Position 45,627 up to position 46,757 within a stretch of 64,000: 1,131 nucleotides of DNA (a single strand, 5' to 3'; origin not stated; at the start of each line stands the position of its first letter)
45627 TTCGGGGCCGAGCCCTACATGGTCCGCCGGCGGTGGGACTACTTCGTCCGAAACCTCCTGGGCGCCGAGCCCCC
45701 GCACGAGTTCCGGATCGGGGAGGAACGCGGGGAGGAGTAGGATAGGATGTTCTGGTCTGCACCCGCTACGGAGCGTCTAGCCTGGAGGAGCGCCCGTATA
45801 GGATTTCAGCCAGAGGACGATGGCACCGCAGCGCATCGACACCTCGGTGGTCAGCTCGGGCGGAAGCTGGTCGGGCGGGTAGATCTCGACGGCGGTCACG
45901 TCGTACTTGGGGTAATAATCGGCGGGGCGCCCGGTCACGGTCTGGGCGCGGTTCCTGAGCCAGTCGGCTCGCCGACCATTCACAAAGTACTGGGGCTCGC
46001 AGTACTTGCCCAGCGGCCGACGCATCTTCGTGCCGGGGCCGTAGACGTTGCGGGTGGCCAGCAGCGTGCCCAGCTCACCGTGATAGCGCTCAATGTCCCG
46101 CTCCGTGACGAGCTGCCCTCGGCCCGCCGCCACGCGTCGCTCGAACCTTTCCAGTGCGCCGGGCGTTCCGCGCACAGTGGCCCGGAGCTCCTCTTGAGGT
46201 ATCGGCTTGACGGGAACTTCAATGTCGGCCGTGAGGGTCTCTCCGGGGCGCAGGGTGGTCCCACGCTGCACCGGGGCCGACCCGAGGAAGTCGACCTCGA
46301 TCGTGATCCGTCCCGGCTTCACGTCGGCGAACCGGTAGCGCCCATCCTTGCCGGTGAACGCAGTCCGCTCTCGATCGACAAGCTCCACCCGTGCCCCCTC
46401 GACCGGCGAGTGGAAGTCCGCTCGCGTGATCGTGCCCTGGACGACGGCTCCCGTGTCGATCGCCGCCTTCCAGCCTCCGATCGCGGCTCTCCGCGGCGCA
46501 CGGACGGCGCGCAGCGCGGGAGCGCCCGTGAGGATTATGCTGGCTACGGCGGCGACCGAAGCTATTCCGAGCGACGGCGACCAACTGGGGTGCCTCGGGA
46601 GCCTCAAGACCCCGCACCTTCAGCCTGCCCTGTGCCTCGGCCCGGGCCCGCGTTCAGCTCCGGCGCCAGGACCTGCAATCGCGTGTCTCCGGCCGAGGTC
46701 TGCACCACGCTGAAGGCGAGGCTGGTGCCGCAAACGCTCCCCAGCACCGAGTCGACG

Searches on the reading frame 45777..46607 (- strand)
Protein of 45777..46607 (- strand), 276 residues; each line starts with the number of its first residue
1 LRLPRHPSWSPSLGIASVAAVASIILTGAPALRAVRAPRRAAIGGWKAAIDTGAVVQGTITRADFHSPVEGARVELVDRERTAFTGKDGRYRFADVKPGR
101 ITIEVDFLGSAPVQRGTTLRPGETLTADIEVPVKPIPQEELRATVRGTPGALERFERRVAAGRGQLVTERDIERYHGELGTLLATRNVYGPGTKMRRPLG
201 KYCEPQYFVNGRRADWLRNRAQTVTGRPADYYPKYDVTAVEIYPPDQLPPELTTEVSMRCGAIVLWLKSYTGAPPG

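Call 9: search_protein_families(library=pfam, proteins=[window:45777-46607:-], max_evalue=0.01)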
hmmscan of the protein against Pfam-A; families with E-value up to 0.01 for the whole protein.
window:45777-46607:- (276 aa): 2 families
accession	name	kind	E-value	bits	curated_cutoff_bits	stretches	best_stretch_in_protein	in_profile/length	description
PF13620.12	CarboxypepD_reg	-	1.4e-14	54.7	32.3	1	56-130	2-80/82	Carboxypeptidase regulatory-like domain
PF13715.12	CarbopepD_reg_2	-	1.3e-07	32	32.2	1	56-131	1-76/88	CarboxypepD_reg-like domain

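Call 11: find_encoding_contigs(protein=window:45777-46607:-, flank=10000, max_places=10)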
Protein window:45777-46607:- (276 aa): 7 contigs read that carry it; 7 places shown.
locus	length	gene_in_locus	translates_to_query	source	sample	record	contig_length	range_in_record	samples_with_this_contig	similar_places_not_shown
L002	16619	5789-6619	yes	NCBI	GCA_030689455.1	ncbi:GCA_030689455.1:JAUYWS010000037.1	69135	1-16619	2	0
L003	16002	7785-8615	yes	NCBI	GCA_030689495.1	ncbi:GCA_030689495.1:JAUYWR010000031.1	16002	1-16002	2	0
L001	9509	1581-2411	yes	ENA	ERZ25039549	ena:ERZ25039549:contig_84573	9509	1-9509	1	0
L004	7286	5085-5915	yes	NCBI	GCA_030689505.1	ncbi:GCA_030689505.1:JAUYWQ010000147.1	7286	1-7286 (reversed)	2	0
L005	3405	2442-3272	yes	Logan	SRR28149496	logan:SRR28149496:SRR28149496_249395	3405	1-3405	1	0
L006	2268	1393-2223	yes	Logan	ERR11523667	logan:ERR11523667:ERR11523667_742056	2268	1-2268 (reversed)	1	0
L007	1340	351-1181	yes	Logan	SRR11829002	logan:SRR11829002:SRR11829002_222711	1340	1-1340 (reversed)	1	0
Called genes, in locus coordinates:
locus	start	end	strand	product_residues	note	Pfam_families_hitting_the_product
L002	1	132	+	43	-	?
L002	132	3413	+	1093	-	PF25852:DUF6242_C (faint), PF02012:BNR (faint), PF13088:BNR_2 (faint), PF14870:PSII_BNR (faint), PF15902:Sortilin-Vps10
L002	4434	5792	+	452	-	-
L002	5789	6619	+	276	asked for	PF13620:CarboxypepD_reg, PF13715:CarbopepD_reg_2 (weak)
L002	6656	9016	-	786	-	PF07676:PD40 (faint), PF00930:DPPIV_N, PF26549:Tricorn_N (faint), PF00326:Peptidase_S9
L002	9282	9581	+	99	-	PF03992:ABM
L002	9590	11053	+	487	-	PF00144:Beta-lactamase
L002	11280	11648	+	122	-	PF00903:Glyoxalase, PF18029:Glyoxalase_6, PF22677:Ble-like_N (faint)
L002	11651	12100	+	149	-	PF08818:DUF1801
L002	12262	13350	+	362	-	-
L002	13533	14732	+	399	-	PF01566:Nramp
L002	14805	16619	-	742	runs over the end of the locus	PF01433:Peptidase_M1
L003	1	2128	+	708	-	PF02897:Peptidase_S9_N, PF00326:Peptidase_S9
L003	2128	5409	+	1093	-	PF25852:DUF6242_C (faint), PF02012:BNR (faint), PF13088:BNR_2 (faint), PF14870:PSII_BNR (faint), PF15902:Sortilin-Vps10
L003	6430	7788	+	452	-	-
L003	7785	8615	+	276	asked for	PF13620:CarboxypepD_reg, PF13715:CarbopepD_reg_2 (weak)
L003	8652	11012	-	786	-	PF07676:PD40 (faint), PF00930:DPPIV_N, PF26549:Tricorn_N (faint), PF00326:Peptidase_S9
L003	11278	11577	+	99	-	PF03992:ABM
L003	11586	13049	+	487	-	PF00144:Beta-lactamase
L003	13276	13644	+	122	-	PF00903:Glyoxalase, PF18029:Glyoxalase_6, PF22677:Ble-like_N (faint)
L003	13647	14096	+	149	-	PF08818:DUF1801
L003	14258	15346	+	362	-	-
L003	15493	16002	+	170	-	PF01566:Nramp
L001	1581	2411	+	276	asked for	PF13620:CarboxypepD_reg, PF13715:CarbopepD_reg_2 (weak)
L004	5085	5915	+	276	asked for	PF13620:CarboxypepD_reg, PF13715:CarbopepD_reg_2 (weak)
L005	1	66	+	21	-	?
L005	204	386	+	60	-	-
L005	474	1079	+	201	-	PF13462:Thioredoxin_4, PF01323:DSBA (faint)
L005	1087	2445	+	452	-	-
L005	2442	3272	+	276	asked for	PF13620:CarboxypepD_reg, PF13715:CarbopepD_reg_2 (weak)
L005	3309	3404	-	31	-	?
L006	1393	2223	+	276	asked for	PF13620:CarboxypepD_reg, PF13715:CarbopepD_reg_2 (weak)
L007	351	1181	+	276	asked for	PF13620:CarboxypepD_reg, PF13715:CarbopepD_reg_2 (weak)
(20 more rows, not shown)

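Call 18: find_related_loci(query=L003:2128-5409:+, collection=genome_contigs, flank=10000)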
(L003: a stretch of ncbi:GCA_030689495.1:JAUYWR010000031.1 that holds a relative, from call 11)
Query L003:2128-5409:+ (1093 aa) in genome_contigs; peptide patterns used: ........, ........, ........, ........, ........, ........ (x = any residue, [..] = any of these).
38 stretches matched a pattern; 31 encode a relative of the query (tblastn E <= 1e-3); 31 distinct loci.
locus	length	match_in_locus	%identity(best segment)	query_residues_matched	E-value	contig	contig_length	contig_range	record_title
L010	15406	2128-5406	100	1-1093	0e+0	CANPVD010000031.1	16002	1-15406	MAG: uncultured bacterium isolate 3300026127_2 genome assembly, contig: 3300026127.a:Ga0209956_1000170, whole genome sho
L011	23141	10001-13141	95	47-1093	0e+0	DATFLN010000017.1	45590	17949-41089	MAG TPA_asm: Gemmatimonadota bacterium isolate SMAG_U9199 k141_52273, whole genome shotgun sequence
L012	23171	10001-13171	68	32-1090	0e+0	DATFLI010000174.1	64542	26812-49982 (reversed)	MAG TPA_asm: Balneolaceae bacterium isolate SMAG_U9194 k141_300572, whole genome shotgun sequence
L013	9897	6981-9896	69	32-1003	0e+0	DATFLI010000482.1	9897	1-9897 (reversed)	MAG TPA_asm: Balneolaceae bacterium isolate SMAG_U9194 k141_95205, whole genome shotgun sequence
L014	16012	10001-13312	59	16-1090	0e+0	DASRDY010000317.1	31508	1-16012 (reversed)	MAG TPA_asm: Blastocatellia bacterium isolate SMAG_U9992 k141_2121018, whole genome shotgun sequence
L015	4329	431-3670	59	59-1090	0e+0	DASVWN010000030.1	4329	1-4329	MAG TPA_asm: Gemmatimonadaceae bacterium isolate SMAG_U2549 k141_964091, whole genome shotgun sequence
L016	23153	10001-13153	59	60-1078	0e+0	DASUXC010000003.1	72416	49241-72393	MAG TPA_asm: Gemmatimonadaceae bacterium isolate SMAG_U1859 k141_1507119, whole genome shotgun sequence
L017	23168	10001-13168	49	37-1086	0e+0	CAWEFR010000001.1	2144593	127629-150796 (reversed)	MAG: Terriglobia bacterium isolate MFD00991.bin.2.29 genome assembly, contig: contig_16381, whole genome shotgun sequenc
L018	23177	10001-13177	48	30-1086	0e+0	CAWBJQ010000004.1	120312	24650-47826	MAG: uncultured Acidobacteriota bacterium isolate MFD05513.bin.2.57 genome assembly, contig: contig_23274, whole genome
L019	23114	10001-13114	49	53-1086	0e+0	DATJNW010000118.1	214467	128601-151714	MAG TPA_asm: Bryobacteraceae bacterium isolate SMAG_U14871 k141_1527820, whole genome shotgun sequence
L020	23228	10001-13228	49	17-1086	0e+0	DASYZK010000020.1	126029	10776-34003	MAG TPA_asm: Candidatus Acidiferrales bacterium isolate SMAG_U6360 k141_720725, whole genome shotgun sequence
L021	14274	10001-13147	48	48-1086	0e+0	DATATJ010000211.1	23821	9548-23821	MAG TPA_asm: Vicinamibacterales bacterium isolate SMAG_U5543 k141_2725363, whole genome shotgun sequence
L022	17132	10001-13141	48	48-1081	0e+0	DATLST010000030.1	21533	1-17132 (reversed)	MAG TPA_asm: Candidatus Acidiferrales bacterium isolate SMAG_U13937 k141_1197172, whole genome shotgun sequence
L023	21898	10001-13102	48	62-1082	0e+0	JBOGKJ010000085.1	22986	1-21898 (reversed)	MAG: Terriglobales bacterium isolate TC-S_metawrap_bin.221 k127_3316834, whole genome shotgun sequence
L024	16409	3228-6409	55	32-1090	0e+0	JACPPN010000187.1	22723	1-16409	MAG: Acidobacteria bacterium isolate NC_groundwater_628_Ag_B-0.1um_65_34 B_1_S1_Biohub_coassembly_k141_2332913, whole ge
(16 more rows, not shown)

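Call 46: find_encoding_contigs(protein=P0154, flank=10000, max_places=6)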
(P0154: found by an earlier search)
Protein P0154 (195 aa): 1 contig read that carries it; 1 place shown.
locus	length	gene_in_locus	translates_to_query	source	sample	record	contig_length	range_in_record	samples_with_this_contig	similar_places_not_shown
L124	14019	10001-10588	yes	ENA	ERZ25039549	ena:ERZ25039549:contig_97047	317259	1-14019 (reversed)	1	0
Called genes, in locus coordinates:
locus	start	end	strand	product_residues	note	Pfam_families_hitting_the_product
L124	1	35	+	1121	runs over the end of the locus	PF07676:PD40, PF26549:Tricorn_N, PF26550:Tricorn_2nd (weak), PF26549:Tricorn_N, PF26550:Tricorn_2nd, PF14684:Tricorn_C1, PF14685:PDZ_Tricorn, PF03572:Peptidase_S41, +4 more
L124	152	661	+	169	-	PF13577:SnoaL_4, PF13474:SnoaL_3 (weak), PF14534:DUF4440, PF12680:SnoaL_2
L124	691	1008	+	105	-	PF11731:Cdd1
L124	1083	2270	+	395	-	-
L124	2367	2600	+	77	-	-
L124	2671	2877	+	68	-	-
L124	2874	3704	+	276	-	PF00578:AhpC-TSA, PF08534:Redoxin, PF13905:Thioredoxin_8 (weak)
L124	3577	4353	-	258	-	-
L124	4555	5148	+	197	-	PF04909:Amidohydro_2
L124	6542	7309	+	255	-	PF00326:Peptidase_S9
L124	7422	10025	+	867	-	PF25852:DUF6242_C (faint), PF14870:PSII_BNR (faint), PF15902:Sortilin-Vps10, PF02012:BNR (faint), PF15902:Sortilin-Vps10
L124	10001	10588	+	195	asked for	-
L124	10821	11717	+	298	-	-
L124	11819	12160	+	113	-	-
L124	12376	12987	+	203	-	PF13620:CarboxypepD_reg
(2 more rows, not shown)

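Call 47: find_encoding_contigs(protein=P0160, flank=10000, max_places=6)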
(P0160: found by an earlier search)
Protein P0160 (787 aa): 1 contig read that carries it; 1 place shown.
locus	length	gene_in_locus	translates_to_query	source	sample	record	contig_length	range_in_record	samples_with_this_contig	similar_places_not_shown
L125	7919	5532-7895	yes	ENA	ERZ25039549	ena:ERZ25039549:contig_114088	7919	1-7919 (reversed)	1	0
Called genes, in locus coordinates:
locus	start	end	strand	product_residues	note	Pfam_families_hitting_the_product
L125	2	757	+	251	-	?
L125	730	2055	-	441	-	PF01566:Nramp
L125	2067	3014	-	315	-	PF16819:DUF5074 (weak)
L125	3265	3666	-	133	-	PF00903:Glyoxalase, PF22677:Ble-like_N (faint), PF18029:Glyoxalase_6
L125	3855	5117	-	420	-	PF00144:Beta-lactamase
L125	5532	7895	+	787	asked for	PF07676:PD40 (faint), PF26550:Tricorn_2nd (faint), PF00930:DPPIV_N, PF26549:Tricorn_N (faint), PF00326:Peptidase_S9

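Call 55: find_encoding_contigs(protein=P0166, flank=10000, max_places=4)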
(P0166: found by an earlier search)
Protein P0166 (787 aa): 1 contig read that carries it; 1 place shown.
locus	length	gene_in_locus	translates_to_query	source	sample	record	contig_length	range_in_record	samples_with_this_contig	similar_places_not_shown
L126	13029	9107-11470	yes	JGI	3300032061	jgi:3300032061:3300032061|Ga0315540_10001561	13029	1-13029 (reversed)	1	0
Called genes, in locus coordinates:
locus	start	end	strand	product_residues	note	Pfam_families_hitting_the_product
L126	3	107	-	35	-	?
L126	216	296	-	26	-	-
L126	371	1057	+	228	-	PF03006:HlyIII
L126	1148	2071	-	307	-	PF23023:Anti-Pycsar_Apyc1, PF00753:Lactamase_B, PF12706:Lactamase_B_2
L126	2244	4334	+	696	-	PF01433:Peptidase_M1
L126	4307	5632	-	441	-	PF01566:Nramp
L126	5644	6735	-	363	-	PF16819:DUF5074 (faint)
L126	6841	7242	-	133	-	PF00903:Glyoxalase, PF22677:Ble-like_N (faint), PF18029:Glyoxalase_6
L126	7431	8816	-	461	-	PF00144:Beta-lactamase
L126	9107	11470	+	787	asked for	PF07676:PD40 (faint), PF26550:Tricorn_2nd (faint), PF00930:DPPIV_N, PF26549:Tricorn_N (faint), PF00326:Peptidase_S9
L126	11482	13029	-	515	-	?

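Call 56: find_encoding_contigs(protein=P0165, flank=10000, max_places=4)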
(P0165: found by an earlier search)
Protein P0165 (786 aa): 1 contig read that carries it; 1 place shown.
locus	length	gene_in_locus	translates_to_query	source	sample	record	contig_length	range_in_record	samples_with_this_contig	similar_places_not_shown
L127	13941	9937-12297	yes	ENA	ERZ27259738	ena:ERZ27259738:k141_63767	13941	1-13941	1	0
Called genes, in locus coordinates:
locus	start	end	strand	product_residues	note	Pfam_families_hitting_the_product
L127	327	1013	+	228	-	PF03006:HlyIII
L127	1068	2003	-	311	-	PF23023:Anti-Pycsar_Apyc1, PF00753:Lactamase_B, PF12706:Lactamase_B_2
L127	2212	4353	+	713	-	PF01433:Peptidase_M1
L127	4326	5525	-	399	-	PF01566:Nramp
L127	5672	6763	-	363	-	-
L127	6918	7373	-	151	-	PF08818:DUF1801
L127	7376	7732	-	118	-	PF00903:Glyoxalase, PF18029:Glyoxalase_6, PF22677:Ble-like_N (faint)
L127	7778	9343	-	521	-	PF00144:Beta-lactamase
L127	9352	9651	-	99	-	PF03992:ABM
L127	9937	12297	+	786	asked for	PF07676:PD40 (faint), PF00930:DPPIV_N, PF26549:Tricorn_N (faint), PF00326:Peptidase_S9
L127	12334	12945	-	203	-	PF13620:CarboxypepD_reg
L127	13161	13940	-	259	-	?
